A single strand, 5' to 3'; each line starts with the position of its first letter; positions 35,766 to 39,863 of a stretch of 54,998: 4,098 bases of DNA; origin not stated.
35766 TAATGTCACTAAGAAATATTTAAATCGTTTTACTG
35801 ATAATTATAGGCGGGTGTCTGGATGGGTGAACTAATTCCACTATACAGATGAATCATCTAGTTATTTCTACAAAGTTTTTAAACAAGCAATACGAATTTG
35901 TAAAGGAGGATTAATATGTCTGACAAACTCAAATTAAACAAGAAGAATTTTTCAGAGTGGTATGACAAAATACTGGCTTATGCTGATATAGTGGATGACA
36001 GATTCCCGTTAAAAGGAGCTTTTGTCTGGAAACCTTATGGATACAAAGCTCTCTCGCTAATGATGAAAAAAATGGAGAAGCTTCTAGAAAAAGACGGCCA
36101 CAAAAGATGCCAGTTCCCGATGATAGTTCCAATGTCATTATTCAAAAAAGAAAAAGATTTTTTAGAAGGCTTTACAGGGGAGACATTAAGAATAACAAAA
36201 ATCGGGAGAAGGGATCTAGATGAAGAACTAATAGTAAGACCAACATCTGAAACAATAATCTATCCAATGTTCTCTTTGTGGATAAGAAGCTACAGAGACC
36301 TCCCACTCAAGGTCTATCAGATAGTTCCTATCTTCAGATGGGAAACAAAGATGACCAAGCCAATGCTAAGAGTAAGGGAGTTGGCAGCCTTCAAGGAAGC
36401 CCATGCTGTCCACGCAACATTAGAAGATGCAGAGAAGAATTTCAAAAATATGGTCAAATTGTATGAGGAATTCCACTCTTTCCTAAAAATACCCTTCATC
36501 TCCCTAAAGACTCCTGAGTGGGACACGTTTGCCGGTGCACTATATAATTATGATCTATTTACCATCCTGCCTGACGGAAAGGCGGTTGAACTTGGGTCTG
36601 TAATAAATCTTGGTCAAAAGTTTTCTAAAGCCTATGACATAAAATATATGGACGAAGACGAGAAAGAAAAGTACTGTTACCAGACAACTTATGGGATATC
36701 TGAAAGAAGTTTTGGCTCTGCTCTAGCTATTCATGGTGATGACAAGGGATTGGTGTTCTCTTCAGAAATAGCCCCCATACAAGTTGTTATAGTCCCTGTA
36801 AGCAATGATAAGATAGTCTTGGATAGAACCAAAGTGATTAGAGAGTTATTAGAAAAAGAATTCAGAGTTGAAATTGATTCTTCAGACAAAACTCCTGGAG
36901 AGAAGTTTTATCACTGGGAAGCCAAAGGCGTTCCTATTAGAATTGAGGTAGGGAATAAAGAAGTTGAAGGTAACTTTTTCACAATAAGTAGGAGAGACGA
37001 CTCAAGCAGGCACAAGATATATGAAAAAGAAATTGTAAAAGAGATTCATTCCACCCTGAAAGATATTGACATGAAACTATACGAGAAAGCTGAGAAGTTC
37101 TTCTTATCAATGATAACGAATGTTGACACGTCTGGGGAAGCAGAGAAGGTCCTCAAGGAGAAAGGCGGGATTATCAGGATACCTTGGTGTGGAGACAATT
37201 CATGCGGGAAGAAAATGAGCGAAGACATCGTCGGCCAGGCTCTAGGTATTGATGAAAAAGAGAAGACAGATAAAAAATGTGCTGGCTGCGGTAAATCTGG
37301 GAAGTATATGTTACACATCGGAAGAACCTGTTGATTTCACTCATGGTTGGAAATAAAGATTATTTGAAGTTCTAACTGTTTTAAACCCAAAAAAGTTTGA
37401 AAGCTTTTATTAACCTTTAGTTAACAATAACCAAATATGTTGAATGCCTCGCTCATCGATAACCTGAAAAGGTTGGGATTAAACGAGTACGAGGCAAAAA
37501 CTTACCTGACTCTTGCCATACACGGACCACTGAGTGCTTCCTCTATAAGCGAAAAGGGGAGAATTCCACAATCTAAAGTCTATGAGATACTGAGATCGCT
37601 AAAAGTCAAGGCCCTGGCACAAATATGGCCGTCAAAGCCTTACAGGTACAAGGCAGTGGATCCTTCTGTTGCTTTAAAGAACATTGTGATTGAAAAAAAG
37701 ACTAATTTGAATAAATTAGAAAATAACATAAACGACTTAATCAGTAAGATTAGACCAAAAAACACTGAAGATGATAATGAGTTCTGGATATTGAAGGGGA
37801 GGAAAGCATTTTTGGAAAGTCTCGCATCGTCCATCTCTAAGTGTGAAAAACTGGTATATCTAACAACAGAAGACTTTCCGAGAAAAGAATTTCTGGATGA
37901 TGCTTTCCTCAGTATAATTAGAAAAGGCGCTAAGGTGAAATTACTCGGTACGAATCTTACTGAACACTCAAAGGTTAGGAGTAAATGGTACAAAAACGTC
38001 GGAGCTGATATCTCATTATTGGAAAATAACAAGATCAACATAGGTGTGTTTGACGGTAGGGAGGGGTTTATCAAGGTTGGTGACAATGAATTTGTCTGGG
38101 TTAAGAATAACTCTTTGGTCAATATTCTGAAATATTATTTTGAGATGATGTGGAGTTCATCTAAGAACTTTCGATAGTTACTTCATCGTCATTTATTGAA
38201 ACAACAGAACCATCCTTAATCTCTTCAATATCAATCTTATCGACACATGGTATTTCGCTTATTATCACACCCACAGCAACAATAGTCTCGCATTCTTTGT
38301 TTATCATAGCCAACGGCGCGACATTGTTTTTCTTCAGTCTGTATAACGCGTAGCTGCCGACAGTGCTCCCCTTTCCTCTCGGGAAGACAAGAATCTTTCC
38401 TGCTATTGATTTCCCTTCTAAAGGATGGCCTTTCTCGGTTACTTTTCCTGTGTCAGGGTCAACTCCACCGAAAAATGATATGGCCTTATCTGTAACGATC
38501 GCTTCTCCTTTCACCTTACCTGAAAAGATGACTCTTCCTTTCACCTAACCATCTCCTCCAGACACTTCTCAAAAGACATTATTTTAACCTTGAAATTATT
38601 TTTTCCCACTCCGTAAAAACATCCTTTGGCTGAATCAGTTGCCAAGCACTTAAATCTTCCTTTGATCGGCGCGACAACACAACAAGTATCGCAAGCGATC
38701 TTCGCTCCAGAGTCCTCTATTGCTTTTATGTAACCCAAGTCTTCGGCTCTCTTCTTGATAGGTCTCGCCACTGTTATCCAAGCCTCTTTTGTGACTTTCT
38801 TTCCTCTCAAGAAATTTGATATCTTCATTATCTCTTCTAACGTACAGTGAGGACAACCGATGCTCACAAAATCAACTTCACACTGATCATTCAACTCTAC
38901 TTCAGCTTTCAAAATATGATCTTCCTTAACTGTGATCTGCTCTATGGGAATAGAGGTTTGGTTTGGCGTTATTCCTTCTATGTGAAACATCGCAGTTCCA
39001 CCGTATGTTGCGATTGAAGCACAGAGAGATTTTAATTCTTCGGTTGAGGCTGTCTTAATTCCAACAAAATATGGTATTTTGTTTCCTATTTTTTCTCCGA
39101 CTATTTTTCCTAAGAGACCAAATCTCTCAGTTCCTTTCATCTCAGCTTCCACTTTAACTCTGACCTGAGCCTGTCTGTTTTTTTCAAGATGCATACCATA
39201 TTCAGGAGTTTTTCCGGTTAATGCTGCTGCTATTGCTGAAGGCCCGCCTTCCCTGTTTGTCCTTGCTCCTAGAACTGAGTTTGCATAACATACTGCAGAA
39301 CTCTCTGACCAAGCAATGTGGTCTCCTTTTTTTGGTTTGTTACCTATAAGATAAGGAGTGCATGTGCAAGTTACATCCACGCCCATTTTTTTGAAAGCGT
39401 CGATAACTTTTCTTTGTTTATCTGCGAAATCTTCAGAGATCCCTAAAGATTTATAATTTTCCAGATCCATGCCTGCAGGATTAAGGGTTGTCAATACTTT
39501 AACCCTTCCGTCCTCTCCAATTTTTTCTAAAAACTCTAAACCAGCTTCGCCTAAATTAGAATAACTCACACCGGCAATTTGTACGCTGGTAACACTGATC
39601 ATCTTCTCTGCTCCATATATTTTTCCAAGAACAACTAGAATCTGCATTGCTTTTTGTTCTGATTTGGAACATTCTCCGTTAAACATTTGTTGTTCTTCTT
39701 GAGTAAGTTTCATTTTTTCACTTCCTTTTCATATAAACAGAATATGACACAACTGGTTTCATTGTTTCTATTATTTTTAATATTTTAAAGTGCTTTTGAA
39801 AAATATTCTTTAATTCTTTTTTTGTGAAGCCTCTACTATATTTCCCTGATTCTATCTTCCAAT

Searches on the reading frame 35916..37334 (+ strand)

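Call 100: search_protein_families(library=pfam, proteins=[window:35916-37334:+], max_evalue=0.00001)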
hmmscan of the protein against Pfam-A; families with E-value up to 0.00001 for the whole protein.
window:35916-37334:+ (472 aa): 3 families
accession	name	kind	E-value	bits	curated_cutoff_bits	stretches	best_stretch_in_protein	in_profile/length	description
PF00587.30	tRNA-synt_2b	-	1.4e-28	100.6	29.3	1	99-271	5-177/179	tRNA synthetase class II core domain (G, H, P, S and T)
PF03129.25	HGTP_anticodon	-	1.6e-19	70.3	21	1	289-378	1-92/94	Anticodon binding domain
PF09180.16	ProRS-C_1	-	3.9e-12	46.6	31.5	1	408-470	3-69/71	Prolyl-tRNA synthetase, C-terminal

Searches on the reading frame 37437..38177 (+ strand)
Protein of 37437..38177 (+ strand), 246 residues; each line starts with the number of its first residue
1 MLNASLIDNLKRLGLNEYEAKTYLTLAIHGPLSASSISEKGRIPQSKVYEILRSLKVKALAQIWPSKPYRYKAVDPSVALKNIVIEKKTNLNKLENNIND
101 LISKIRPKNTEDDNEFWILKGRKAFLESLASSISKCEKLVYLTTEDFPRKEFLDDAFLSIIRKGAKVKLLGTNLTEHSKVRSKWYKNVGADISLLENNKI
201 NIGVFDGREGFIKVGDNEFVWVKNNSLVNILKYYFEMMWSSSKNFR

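Call 101: search_protein_families(library=pfam, proteins=[window:37437-38177:+], max_evalue=0.00001)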
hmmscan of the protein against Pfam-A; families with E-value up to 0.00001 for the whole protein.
window:37437-38177:+ (246 aa): 1 family
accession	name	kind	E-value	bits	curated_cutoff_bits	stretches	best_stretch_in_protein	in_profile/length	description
PF01978.25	TrmB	-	8.6e-21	74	25.6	1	10-76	1-67/68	Sugar-specific transcriptional regulator TrmB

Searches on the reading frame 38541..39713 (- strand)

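Call 100: search_protein_families(library=pfam, proteins=[window:38541-39713:-], max_evalue=0.00001)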
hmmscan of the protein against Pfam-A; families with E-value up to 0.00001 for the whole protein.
window:38541-39713:- (390 aa): 1 family
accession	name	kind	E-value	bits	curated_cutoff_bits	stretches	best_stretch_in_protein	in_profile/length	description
PF04412.18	AcnX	-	1.2e-152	508.7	31.5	1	1-386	1-400/400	Aconitase X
